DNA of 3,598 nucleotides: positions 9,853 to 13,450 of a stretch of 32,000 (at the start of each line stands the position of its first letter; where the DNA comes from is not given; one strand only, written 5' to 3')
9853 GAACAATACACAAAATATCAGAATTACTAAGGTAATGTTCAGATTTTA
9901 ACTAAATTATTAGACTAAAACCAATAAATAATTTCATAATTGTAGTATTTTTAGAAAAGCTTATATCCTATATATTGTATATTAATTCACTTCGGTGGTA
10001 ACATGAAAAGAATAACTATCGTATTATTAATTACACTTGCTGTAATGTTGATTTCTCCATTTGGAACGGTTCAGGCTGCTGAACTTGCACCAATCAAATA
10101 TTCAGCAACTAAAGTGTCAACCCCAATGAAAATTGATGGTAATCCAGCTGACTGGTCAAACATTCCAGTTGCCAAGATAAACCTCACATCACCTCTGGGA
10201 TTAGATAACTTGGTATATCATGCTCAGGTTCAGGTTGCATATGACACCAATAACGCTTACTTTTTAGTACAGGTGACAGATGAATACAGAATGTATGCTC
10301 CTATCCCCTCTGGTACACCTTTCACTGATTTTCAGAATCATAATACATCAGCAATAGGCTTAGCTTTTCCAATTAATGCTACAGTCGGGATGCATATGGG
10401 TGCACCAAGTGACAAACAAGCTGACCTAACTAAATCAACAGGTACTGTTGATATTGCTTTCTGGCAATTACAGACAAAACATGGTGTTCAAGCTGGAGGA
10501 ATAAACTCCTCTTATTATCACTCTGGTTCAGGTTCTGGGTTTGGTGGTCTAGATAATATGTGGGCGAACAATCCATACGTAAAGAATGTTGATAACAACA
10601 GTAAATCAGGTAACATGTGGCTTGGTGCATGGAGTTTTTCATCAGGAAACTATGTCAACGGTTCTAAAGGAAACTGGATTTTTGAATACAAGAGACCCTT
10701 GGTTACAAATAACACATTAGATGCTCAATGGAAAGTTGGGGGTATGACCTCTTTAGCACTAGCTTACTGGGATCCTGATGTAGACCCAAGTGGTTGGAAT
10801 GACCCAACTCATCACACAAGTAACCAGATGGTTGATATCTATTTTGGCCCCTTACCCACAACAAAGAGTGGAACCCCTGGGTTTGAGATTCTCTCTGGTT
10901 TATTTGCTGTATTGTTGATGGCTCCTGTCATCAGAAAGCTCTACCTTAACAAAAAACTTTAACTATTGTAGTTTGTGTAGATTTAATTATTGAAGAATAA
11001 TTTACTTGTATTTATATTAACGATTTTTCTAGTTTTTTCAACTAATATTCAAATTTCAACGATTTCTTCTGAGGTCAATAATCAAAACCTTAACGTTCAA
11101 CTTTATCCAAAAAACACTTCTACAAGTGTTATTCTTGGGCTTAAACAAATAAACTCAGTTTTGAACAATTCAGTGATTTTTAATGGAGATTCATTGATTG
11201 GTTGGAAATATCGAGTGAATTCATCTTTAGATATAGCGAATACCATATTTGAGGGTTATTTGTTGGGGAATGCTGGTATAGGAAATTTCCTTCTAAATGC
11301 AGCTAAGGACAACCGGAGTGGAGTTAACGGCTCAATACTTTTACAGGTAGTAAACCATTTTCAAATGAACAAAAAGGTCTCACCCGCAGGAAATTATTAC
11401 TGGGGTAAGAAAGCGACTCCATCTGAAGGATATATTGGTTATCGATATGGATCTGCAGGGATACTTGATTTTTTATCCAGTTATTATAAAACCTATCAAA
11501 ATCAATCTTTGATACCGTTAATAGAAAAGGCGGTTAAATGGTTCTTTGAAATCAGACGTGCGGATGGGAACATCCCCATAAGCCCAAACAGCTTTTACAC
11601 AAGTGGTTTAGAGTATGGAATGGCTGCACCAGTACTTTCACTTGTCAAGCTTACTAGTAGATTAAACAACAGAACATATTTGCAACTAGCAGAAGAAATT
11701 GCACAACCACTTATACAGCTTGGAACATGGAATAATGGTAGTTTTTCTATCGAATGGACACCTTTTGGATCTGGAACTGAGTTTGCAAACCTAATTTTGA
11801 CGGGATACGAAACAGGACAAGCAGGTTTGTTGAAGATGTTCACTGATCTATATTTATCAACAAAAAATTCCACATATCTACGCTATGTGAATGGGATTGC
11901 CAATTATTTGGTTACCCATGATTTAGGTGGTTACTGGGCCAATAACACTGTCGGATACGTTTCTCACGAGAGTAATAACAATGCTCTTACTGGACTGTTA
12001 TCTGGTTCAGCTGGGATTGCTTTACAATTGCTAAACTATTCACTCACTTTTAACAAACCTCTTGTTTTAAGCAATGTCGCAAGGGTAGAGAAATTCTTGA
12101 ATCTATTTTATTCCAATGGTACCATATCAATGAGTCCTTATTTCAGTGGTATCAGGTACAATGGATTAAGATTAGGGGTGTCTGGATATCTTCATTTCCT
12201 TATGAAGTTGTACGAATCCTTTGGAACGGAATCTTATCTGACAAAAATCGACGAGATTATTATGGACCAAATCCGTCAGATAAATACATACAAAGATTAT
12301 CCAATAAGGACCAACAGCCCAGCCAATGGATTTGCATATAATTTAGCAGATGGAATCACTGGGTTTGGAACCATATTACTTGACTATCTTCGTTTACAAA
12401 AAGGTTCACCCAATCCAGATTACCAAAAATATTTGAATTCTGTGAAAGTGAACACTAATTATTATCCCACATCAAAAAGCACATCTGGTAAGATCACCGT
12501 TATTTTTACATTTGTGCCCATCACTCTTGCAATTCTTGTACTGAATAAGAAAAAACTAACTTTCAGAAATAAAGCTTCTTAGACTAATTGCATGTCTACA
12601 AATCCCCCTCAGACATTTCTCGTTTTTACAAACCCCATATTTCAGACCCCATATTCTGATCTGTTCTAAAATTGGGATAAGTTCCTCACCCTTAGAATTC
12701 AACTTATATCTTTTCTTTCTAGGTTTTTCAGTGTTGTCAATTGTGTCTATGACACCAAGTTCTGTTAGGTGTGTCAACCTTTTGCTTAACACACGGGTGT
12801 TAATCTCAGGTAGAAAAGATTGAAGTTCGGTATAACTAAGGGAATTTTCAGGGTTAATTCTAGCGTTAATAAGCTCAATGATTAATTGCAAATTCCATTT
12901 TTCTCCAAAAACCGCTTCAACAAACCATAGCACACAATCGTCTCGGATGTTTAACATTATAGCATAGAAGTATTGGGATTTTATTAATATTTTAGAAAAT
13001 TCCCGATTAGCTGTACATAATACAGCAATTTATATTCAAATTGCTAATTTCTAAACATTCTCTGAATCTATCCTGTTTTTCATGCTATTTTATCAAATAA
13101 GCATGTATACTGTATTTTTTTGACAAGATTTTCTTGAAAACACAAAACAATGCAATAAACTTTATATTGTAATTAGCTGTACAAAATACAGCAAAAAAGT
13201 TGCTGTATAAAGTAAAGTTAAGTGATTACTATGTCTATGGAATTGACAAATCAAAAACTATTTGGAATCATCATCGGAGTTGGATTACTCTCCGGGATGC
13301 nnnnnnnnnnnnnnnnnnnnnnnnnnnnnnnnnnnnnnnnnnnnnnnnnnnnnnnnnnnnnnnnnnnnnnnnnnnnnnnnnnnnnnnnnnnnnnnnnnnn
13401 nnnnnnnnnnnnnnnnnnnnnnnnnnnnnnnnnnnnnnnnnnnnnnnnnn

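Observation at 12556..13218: Cys-rich HxlR/DUF24 regulator with a repeated palindromic operator facing nirK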

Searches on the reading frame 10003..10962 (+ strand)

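Call 3: search_protein_families(library=pfam, proteins=[window:10003-10962:+], max_evalue=0.01)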
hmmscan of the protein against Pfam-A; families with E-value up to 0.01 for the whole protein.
window:10003-10962:+ (319 aa): 1 family
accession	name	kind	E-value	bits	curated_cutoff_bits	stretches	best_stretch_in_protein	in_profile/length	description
PF09459.16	EB_dh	-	7e-10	39.8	33.3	1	50-257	3-225/236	Ethylbenzene dehydrogenase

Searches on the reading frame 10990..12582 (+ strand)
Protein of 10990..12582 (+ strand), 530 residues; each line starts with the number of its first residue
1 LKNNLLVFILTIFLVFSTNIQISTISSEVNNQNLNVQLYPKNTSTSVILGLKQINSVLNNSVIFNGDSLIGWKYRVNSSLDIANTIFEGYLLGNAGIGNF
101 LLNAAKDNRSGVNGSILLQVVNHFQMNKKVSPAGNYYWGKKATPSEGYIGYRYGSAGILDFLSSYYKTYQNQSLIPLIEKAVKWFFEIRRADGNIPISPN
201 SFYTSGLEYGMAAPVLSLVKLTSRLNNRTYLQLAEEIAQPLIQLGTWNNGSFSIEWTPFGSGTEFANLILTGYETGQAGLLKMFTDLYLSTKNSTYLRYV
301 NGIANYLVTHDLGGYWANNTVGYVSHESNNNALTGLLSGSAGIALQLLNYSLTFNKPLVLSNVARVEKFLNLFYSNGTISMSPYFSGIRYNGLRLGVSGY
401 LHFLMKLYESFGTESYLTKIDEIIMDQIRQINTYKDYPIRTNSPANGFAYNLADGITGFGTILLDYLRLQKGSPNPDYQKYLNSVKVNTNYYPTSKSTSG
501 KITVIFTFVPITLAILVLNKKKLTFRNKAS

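Call 3: search_protein_families(library=pfam, proteins=[window:10990-12582:+], max_evalue=0.01)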
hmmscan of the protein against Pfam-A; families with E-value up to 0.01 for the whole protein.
window:10990-12582:+ (530 aa): 1 family
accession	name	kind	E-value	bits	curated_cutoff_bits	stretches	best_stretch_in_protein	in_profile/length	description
PF05147.19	LANC_like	-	5.1e-17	61.9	23.2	3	88-247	100-261/350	Lanthionine synthetase C-like protein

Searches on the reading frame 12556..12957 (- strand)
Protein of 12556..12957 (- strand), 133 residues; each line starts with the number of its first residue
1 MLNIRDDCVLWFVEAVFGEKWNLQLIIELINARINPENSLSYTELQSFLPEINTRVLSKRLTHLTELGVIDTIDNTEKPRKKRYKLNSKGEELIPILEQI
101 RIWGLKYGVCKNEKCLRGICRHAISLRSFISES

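Call 3: search_protein_families(library=pfam, proteins=[window:12556-12957:-], max_evalue=0.01)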
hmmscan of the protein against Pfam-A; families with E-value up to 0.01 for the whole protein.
window:12556-12957:- (133 aa): 1 family
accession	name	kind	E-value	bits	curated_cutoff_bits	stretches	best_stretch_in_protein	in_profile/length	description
PF01638.23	HxlR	-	4.5e-15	55.7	20.8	1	17-107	2-86/91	HxlR-like helix-turn-helix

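Call 12: find_related_loci(query=window:12556-12957:-, collection=genome_contigs, flank=4000)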
Query window:12556-12957:- (133 aa) in genome_contigs; peptide patterns used: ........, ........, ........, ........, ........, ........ (x = any residue, [..] = any of these).
134 stretches matched a pattern, but none encodes a relative of the query by tblastn (E <= 1e-3).

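Call 13: find_homologous_proteins(query=window:12556-12957:-, max_evalue=0.00001)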
Query window:12556-12957:- (133 aa): 1 proteins with E <= 0.00001 among 2 candidates. Only proteins of 73 to 233 residues were searched: fused or split forms outside these lengths cannot appear, so this answer is no evidence that the protein stands alone or is whole; lengths 'longer' or 'shorter' looks for them.
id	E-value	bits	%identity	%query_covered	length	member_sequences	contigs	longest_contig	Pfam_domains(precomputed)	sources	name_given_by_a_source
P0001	9.4e-83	293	100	100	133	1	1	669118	PF01638.24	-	-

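Call 26: search_protein_representatives(protein=window:12556-12957:-)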
Query: 133 residues. Proteins with E-value up to 0.001 (for the whole library): 918; up to 1e-10: 16; up to 1e-30: 2. The best 150 are listed.
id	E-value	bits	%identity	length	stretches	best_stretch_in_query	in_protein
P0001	3.0e-83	292.7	100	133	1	1-133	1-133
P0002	2.2e-34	134.6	47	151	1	4-132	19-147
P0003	2.0e-30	121.9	45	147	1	3-132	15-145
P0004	8.4e-20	87.5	38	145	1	5-127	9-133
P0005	2.3e-19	86.1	38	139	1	2-131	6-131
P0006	3.7e-18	82.1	35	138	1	6-127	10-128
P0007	5.2e-16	75.2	36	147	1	8-127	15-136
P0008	2.0e-15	73.3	37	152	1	6-127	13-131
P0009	2.2e-12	63.5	31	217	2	15-113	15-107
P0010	2.3e-12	63.4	36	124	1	7-119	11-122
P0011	9.8e-12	61.4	32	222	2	20-107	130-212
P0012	1.0e-11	61.3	36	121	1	7-122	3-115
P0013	2.3e-11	60.2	31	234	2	14-115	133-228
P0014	2.4e-11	60.1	35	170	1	48-126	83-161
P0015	4.3e-11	59.3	40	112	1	10-108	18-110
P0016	8.9e-11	58.3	32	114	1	7-114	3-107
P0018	2.9e-10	56.6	33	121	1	6-116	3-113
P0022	1.2e-09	54.6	32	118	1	7-122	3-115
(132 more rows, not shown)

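Call 37: find_encoding_contigs(protein=P0002, flank=4000, max_places=5)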
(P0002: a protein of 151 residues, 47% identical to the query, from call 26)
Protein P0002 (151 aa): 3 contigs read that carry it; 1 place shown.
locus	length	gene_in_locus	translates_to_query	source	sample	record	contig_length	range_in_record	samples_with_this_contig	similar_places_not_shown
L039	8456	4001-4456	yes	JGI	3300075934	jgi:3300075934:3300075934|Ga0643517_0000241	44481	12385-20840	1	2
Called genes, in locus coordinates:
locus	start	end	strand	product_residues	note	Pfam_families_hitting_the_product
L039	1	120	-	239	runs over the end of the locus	PF04157:EAP30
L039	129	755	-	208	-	PF03997:VPS28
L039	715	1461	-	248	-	PF00179:UQ_con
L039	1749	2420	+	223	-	PF02630:SCO1-SenC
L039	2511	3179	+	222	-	PF03357:Snf7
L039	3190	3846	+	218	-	PF03357:Snf7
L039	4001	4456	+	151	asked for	PF01638:HxlR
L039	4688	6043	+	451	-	PF00127:Copper-bind (faint), PF07731:Cu-oxidase_2 (weak), PF07732:Cu-oxidase_3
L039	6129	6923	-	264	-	PF13646:HEAT_2 (weak)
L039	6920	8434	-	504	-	-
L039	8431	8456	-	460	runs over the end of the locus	PF13519:VWA_2 (weak)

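Call 38: find_encoding_contigs(protein=P0003, flank=4000, max_places=5)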
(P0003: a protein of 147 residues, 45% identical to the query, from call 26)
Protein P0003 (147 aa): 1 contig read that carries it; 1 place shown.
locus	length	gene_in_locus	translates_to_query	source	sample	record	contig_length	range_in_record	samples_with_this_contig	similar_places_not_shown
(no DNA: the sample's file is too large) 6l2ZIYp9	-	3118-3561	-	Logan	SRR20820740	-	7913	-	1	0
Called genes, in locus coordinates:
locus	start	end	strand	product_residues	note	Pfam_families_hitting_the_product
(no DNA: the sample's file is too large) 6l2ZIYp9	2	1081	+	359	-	?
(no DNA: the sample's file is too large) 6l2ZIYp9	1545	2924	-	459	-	PF07731:Cu-oxidase_2 (weak), PF07732:Cu-oxidase_3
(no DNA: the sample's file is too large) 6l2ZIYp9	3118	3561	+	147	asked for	PF01638:HxlR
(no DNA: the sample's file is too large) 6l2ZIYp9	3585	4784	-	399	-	PF02771:Acyl-CoA_dh_N, PF02770:Acyl-CoA_dh_M, PF00441:Acyl-CoA_dh_1, PF08028:Acyl-CoA_dh_2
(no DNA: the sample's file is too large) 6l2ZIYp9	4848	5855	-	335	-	-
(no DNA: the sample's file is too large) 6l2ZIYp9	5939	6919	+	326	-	PF01636:APH, PF01633:Choline_kinase (weak)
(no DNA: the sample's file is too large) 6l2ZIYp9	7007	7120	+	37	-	-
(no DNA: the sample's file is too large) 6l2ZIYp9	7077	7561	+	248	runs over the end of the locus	PF01012:ETF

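Call 67: list_cluster_members(proteins=[P0002, P0003, P0005, P0006, P0004, P0010, P0012, P0016, P0018, P0022])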
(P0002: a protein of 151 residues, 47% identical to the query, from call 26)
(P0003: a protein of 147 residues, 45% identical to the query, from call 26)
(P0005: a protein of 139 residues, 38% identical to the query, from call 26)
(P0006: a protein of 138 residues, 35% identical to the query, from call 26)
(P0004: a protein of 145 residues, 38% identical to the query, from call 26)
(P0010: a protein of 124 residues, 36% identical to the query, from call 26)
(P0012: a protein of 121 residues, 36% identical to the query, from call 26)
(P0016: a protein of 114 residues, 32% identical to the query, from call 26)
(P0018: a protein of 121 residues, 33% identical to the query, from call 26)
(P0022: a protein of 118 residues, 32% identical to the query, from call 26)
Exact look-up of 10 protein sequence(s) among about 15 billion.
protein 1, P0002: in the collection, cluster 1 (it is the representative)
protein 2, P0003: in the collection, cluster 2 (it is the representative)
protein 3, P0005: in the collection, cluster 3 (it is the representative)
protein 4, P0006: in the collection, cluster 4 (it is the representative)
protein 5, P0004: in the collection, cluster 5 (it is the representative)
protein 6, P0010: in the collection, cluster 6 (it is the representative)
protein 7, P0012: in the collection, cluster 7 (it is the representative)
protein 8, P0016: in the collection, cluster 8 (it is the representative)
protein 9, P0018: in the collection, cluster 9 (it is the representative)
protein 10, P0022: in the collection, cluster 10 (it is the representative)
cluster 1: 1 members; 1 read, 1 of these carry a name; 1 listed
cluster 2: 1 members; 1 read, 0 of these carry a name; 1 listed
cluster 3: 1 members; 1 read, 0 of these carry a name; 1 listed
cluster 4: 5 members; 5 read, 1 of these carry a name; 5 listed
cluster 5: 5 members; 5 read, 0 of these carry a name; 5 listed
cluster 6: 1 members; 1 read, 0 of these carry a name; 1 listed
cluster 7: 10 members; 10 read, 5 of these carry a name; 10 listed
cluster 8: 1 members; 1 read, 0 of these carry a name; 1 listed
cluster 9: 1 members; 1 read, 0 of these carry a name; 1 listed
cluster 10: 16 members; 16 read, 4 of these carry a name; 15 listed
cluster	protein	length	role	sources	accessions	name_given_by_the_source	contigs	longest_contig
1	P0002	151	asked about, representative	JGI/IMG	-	DNA-binding HxlR family transcriptional regulator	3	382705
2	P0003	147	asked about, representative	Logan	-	-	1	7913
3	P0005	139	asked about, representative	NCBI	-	-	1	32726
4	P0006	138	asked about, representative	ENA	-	-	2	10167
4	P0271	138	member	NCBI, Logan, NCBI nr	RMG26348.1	MAG: transcriptional regulator [Methanobacteriota archaeon] | MAG: transcriptional regulator [Euryarchaeota archaeon]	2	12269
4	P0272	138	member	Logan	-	-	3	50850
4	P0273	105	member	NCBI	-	-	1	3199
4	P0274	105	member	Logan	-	-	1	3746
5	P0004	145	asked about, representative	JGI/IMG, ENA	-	-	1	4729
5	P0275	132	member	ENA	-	-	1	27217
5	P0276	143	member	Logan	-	-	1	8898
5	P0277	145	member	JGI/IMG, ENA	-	-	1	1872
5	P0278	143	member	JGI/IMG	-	-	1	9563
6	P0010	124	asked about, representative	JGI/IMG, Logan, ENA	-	-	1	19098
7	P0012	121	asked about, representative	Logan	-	-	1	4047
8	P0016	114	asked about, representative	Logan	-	-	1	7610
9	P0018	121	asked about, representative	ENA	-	-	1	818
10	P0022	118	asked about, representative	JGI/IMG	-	-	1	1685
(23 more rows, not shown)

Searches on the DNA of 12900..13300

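Call 81: search_rna_families(source=window, start=12900, end=13300, threshold=evalue, max_evalue=1)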
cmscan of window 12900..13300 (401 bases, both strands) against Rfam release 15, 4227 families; matches with E-value up to 1: 1.
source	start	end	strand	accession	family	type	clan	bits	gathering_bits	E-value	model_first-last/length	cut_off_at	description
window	13153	13221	+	RF03759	MIR8703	Gene; miRNA;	-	21.2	94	0.48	1-83/83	no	MIR8703 microRNA precursor family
